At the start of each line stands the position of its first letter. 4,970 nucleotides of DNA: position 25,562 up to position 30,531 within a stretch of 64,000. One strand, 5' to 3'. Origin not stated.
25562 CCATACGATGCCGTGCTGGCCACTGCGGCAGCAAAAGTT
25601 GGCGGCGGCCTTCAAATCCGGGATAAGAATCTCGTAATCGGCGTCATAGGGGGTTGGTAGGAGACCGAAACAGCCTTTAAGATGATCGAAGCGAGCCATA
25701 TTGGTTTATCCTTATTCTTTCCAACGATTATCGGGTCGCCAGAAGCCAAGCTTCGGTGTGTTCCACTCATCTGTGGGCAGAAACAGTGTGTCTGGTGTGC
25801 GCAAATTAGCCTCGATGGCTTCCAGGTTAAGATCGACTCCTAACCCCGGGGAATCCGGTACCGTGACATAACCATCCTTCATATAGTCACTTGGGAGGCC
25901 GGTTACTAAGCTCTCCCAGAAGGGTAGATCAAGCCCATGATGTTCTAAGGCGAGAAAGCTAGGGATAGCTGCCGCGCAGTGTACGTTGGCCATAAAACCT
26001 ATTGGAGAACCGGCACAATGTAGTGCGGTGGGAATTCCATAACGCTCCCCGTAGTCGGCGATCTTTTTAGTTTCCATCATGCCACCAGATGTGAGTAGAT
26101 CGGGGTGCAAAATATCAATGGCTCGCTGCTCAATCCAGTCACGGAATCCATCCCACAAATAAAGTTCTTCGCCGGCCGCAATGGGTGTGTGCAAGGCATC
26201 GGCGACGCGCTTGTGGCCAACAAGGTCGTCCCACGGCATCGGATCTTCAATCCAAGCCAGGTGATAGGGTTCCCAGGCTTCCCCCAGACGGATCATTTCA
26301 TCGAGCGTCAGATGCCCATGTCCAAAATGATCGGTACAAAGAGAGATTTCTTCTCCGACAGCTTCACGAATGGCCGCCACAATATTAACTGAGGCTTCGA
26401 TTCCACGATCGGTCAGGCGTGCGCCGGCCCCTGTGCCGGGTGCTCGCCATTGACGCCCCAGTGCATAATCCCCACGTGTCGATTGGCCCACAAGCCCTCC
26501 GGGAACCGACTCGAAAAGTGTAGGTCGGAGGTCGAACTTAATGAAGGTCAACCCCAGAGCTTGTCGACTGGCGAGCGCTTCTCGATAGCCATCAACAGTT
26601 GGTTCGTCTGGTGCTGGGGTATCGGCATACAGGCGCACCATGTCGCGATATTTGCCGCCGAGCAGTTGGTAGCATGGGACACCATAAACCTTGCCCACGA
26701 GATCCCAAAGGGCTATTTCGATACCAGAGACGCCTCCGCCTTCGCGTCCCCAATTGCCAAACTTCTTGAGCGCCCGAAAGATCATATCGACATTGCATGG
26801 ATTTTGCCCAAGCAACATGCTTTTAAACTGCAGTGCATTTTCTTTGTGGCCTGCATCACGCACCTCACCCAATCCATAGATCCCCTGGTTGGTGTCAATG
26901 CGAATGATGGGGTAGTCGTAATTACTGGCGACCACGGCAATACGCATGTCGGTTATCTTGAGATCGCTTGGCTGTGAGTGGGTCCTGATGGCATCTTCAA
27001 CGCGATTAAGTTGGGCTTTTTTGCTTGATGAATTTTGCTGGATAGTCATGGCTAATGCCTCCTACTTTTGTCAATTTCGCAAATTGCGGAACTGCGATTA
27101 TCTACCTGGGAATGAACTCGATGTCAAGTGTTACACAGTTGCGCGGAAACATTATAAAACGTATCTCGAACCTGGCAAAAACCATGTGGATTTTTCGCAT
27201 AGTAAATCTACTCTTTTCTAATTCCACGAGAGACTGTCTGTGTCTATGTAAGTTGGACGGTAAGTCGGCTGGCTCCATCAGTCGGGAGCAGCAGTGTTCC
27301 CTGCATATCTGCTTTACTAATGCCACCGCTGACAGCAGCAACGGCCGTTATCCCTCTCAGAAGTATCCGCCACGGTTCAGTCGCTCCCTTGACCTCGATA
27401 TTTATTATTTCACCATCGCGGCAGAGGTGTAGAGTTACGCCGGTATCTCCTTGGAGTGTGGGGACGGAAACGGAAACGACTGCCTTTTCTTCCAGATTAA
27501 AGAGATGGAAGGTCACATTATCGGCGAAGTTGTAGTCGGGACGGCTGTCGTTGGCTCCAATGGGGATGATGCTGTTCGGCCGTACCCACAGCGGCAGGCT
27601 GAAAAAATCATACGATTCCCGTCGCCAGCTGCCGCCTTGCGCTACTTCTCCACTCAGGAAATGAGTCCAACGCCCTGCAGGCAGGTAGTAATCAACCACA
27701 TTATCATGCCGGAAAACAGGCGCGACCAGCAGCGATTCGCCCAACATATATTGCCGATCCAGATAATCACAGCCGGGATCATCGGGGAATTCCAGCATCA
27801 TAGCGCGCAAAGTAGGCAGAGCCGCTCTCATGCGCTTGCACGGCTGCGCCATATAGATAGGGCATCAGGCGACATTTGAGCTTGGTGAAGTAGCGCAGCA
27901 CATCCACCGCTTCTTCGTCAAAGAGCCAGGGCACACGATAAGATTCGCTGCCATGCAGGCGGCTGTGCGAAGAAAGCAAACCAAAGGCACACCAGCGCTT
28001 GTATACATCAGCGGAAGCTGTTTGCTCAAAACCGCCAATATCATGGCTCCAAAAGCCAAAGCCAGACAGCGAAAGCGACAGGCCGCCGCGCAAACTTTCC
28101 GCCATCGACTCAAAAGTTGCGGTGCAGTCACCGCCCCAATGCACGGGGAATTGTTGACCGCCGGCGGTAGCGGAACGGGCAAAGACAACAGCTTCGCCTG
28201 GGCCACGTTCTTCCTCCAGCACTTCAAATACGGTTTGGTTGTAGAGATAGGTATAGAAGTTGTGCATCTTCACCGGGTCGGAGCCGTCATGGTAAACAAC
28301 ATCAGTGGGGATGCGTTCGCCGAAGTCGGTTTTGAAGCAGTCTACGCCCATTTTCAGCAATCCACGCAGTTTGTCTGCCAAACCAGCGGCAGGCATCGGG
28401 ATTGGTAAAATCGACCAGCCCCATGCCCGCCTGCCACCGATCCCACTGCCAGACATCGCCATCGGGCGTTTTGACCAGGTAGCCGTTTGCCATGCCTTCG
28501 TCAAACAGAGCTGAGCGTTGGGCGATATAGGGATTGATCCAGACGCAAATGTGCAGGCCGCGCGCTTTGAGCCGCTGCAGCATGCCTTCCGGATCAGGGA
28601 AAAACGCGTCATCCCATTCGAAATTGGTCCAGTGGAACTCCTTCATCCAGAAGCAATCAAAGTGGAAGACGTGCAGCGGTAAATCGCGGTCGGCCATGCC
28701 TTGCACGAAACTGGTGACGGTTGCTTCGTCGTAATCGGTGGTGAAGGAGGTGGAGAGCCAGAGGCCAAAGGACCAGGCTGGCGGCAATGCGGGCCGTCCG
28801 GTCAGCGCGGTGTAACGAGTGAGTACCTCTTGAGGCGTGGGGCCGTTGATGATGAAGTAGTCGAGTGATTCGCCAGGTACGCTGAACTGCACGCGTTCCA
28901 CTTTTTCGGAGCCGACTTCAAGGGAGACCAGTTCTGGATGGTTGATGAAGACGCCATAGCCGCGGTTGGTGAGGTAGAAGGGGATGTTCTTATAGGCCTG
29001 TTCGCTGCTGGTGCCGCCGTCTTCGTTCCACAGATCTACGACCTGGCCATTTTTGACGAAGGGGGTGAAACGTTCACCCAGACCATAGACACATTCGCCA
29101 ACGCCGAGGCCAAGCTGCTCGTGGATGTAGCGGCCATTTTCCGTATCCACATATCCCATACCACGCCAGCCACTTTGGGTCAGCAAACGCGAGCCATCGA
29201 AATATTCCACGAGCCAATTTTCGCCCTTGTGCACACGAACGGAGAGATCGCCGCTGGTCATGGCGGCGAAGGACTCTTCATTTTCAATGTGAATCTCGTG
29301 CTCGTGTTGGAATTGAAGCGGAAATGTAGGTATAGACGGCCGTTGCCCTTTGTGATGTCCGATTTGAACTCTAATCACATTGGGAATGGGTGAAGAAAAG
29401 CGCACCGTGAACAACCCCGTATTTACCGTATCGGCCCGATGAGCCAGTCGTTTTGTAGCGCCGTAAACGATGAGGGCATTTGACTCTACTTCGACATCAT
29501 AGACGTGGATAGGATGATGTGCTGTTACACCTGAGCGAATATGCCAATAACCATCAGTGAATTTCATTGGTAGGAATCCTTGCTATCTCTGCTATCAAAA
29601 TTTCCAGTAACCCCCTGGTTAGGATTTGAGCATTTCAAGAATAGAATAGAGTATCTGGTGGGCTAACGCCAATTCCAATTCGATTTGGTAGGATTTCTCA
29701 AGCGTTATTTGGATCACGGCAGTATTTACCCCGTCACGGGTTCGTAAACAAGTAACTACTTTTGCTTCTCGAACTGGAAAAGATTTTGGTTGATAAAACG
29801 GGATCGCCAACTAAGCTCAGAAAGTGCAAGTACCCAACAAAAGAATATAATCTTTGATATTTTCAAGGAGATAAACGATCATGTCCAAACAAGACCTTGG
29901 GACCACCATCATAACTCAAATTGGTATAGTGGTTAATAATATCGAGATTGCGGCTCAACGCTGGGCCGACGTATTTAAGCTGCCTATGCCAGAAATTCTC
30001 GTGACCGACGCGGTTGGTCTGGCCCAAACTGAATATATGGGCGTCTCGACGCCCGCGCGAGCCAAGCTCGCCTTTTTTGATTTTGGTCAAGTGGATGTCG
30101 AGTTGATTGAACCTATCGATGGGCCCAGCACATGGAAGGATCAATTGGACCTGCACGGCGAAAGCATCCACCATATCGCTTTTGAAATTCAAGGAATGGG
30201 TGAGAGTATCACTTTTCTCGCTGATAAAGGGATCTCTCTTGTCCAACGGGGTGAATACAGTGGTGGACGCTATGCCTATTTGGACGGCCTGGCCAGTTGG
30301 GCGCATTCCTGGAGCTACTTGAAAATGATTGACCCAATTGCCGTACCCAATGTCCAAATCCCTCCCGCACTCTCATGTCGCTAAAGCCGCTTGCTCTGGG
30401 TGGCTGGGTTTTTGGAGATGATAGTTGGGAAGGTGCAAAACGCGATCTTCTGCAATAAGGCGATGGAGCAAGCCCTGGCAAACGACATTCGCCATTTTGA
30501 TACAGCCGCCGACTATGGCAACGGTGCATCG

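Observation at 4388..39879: Reading-frame breaks are strongly clustered: at least 29 breaks in 11 genes, confined to two zones and mostly to GC-rich genes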

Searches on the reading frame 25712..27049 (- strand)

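Call 32: search_protein_families(library=pfam, proteins=[window:25712-27049:-], max_evalue=0.0001)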
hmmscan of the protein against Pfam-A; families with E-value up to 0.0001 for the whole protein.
window:25712-27049:- (445 aa): 2 families
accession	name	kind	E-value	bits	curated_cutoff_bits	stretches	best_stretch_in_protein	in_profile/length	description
PF13378.12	MR_MLE_C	-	1.7e-52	178.8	29.4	1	211-410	25-218/219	Enolase C-terminal domain-like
PF02746.21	MR_MLE_N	-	5.3e-12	46.4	22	1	42-131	24-117/117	Mandelate racemase / muconate lactonizing enzyme, N-terminal domain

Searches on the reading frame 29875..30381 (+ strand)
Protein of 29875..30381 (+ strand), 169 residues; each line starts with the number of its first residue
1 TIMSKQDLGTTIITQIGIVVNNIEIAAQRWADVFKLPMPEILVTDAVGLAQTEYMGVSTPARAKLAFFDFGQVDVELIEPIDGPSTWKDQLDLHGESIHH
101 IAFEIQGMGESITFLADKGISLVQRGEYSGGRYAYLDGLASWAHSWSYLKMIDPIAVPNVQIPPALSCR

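Call 38: search_protein_families(library=pfam, proteins=[window:29875-30381:+], max_evalue=1)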
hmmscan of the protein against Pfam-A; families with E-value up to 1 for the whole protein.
window:29875-30381:+ (169 aa): 1 family
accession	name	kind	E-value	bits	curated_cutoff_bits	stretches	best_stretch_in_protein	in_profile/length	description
PF13669.12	Glyoxalase_4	-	6.6e-18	65.4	27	1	15-130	2-101/109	Glyoxalase/Bleomycin resistance protein/Dioxygenase superfamily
